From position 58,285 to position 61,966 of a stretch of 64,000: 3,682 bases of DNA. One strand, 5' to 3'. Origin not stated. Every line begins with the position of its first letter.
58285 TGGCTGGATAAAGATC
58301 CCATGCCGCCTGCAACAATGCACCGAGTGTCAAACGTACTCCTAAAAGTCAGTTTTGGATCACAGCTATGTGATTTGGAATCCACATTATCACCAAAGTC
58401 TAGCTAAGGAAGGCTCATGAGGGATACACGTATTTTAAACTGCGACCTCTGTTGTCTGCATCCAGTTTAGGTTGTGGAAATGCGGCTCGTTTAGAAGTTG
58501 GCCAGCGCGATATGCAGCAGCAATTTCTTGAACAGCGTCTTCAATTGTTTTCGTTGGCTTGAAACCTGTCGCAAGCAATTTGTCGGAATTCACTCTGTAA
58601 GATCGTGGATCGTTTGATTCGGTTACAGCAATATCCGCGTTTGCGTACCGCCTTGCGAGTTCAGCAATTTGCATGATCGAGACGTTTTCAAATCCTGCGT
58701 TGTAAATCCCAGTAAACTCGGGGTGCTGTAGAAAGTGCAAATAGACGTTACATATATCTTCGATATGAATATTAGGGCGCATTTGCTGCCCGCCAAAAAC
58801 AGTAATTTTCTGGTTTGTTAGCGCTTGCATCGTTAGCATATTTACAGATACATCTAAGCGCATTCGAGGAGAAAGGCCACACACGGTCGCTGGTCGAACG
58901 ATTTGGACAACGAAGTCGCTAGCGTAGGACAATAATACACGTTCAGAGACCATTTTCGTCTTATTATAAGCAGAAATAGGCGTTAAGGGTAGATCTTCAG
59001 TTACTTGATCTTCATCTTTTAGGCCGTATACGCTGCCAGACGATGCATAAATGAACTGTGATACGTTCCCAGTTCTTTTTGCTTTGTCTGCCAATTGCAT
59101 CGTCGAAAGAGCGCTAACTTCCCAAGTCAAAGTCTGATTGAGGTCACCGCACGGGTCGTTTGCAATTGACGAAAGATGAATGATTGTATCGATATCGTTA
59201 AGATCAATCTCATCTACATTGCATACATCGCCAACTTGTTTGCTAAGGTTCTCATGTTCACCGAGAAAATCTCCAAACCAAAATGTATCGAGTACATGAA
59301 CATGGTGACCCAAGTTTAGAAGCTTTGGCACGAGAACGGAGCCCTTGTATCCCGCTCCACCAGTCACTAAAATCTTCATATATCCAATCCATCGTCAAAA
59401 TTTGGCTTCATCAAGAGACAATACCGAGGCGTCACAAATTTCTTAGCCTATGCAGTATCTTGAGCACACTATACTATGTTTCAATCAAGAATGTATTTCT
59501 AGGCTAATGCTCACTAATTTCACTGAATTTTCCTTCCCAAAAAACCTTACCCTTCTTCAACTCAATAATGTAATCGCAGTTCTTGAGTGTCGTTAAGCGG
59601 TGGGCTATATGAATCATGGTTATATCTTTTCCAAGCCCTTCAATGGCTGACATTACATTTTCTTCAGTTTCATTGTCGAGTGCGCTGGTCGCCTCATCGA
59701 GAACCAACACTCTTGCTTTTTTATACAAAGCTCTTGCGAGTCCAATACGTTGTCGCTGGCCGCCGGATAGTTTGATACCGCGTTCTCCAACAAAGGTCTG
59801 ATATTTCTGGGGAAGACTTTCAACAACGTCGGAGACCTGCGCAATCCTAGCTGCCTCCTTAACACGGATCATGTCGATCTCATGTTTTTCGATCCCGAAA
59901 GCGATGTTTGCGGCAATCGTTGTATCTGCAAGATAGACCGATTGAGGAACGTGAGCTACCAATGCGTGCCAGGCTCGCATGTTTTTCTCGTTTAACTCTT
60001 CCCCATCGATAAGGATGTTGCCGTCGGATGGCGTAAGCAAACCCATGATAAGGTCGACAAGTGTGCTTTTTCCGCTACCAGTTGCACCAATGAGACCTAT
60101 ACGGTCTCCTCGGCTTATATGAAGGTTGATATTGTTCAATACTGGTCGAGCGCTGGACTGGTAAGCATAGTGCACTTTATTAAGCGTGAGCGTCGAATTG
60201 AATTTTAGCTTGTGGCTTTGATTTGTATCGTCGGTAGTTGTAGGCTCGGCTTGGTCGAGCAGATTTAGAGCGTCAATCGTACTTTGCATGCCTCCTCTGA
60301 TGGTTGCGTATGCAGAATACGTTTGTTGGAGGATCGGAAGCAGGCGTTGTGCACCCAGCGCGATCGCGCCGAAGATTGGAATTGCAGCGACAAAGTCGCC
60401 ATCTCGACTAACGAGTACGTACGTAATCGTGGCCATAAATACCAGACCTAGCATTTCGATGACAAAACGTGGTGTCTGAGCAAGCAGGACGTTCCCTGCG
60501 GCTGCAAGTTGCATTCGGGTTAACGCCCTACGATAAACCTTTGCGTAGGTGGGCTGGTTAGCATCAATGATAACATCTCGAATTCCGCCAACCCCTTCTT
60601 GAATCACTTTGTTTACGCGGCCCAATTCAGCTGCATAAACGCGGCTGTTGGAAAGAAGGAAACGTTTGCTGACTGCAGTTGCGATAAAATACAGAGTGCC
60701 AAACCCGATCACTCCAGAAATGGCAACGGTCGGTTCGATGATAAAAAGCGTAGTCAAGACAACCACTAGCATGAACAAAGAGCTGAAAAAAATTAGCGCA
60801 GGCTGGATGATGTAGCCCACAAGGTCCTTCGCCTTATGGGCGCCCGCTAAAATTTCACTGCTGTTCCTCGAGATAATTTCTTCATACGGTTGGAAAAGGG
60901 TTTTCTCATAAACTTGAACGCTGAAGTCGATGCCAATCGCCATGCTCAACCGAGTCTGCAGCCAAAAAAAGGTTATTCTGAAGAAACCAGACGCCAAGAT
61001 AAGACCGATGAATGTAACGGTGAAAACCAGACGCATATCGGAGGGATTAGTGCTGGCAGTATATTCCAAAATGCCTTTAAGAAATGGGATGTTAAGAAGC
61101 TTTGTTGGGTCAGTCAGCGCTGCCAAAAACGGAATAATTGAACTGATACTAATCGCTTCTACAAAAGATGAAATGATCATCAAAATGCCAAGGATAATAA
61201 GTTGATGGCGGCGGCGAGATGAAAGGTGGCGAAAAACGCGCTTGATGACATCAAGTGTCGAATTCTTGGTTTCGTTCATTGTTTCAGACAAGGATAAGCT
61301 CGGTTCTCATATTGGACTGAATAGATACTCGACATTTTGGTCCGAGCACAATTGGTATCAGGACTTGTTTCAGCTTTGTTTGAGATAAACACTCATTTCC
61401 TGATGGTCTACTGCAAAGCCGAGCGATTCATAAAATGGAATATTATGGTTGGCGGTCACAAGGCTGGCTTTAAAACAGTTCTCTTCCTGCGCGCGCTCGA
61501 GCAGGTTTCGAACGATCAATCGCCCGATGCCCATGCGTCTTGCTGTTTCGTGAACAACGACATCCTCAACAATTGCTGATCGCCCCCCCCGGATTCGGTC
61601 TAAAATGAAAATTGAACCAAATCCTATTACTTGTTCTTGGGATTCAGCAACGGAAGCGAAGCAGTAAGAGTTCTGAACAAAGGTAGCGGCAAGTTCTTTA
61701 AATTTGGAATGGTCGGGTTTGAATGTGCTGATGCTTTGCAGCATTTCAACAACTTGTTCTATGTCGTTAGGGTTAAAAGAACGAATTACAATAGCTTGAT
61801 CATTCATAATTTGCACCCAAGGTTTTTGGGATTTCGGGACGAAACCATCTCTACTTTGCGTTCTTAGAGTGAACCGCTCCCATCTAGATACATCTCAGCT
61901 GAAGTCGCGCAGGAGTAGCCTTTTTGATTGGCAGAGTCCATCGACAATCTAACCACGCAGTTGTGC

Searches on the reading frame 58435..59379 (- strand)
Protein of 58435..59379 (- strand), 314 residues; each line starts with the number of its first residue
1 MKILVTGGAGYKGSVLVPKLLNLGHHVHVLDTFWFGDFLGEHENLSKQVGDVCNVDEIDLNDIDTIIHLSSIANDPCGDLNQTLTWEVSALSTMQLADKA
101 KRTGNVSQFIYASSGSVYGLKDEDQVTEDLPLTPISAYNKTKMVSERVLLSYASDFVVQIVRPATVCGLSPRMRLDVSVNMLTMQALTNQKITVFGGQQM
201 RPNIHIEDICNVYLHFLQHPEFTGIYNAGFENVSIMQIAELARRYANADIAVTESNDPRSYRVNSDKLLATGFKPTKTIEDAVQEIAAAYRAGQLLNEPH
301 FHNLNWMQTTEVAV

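Call 24: search_protein_families(library=pfam, proteins=[window:58435-59379:-], max_evalue=0.00001)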
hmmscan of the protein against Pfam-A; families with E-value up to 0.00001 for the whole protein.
window:58435-59379:- (314 aa): 5 families
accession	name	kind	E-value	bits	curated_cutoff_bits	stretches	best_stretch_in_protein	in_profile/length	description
PF01370.27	Epimerase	-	6.3e-34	117.9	20.9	1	3-229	1-240/240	NAD dependent epimerase/dehydratase family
PF16363.11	GDP_Man_Dehyd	-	6.1e-24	85.5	27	1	4-258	1-278/332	GDP-mannose 4,6 dehydratase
PF04321.23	RmlD_sub_bind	-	6.1e-13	48.9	27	1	1-249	1-234/287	RmlD substrate binding domain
PF01073.25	3Beta_HSD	-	6.4e-13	48.8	22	1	4-167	1-182/280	3-beta hydroxysteroid dehydrogenase/isomerase family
PF07993.18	NAD_binding_4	-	2.1e-08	34.1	20.1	0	62-172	88-212/258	Male sterility protein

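Call 52: search_solved_structures(query=window:58435-59379:-, max_evalue=1e-10)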
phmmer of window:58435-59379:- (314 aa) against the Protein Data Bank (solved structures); distinct sequences matched with E-value up to 1e-10: 27.
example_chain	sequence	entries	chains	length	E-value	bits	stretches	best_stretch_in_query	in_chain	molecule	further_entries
6vo6_A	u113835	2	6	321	1.7e-37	132.8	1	2-295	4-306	Putative sugar-nucleotide epimerase/dehydratease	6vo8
8rdg_A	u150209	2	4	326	1.1e-24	90.7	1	1-300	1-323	SDR family NAD(P)-dependent oxidoreductase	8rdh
8rdi_A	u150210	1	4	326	4.1e-24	88.9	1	1-300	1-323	SDR family NAD(P)-dependent oxidoreductase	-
4lk3_A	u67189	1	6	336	1.3e-21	80.7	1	2-287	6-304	UDP-glucuronic acid decarboxylase 1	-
4gll_A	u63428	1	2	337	1.3e-21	80.7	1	2-287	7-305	UDP-glucuronic acid decarboxylase 1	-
2b69_A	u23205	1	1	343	1.4e-21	80.6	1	2-286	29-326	UDP-glucuronate decarboxylase 1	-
4m55_A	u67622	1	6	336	1.7e-21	80.3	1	2-287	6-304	UDP-glucuronic acid decarboxylase 1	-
6wjb_A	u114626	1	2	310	2.2e-17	66.8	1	2-235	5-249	NAD-dependent epimerase/dehydratase family protein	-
3ehe_A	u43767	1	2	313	2.3e-17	66.7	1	3-301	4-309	UDP-glucose 4-epimerase (GalE-1)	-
6zl6_A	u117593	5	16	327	2.7e-17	66.5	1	1-246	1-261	Epimerase domain-containing protein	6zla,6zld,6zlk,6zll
6zlj_A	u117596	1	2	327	9.7e-17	64.7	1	1-246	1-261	Epimerase domain-containing protein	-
6wj9_A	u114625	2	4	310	2.1e-16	63.6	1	2-235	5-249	NAD-dependent epimerase/dehydratase family protein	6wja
6kv9_A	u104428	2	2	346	6.9e-16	61.9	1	3-214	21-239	MoeE5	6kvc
3icp_A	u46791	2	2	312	3.1e-15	59.7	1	1-245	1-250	NAD-dependent epimerase/dehydratase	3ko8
3aw9_A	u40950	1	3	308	2.3e-14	56.9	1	1-245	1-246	NAD-dependent epimerase/dehydratase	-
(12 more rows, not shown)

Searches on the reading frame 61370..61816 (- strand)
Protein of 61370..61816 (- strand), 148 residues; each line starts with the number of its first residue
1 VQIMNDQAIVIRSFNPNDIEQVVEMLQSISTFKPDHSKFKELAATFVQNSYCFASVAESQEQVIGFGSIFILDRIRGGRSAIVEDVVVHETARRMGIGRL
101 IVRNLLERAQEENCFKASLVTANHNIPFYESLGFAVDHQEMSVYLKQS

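Call 24: search_protein_families(library=pfam, proteins=[window:61370-61816:-], max_evalue=0.00001)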
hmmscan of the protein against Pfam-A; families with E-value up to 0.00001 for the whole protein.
window:61370-61816:- (148 aa): 4 families
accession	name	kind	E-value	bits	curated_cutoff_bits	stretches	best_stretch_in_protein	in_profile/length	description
PF00583.31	Acetyltransf_1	-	8.4e-17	62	20.7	1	34-134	17-116/116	Acetyltransferase (GNAT) family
PF13508.13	Acetyltransf_7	-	1e-13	51.9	27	1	56-135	7-83/84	Acetyltransferase (GNAT) domain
PF13673.13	Acetyltransf_10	-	2.9e-10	40.6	23.6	1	27-140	8-113/128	Acetyltransferase (GNAT) domain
PF13527.13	Acetyltransf_9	-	2.4e-06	28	25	1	11-135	2-125/127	Acetyltransferase (GNAT) domain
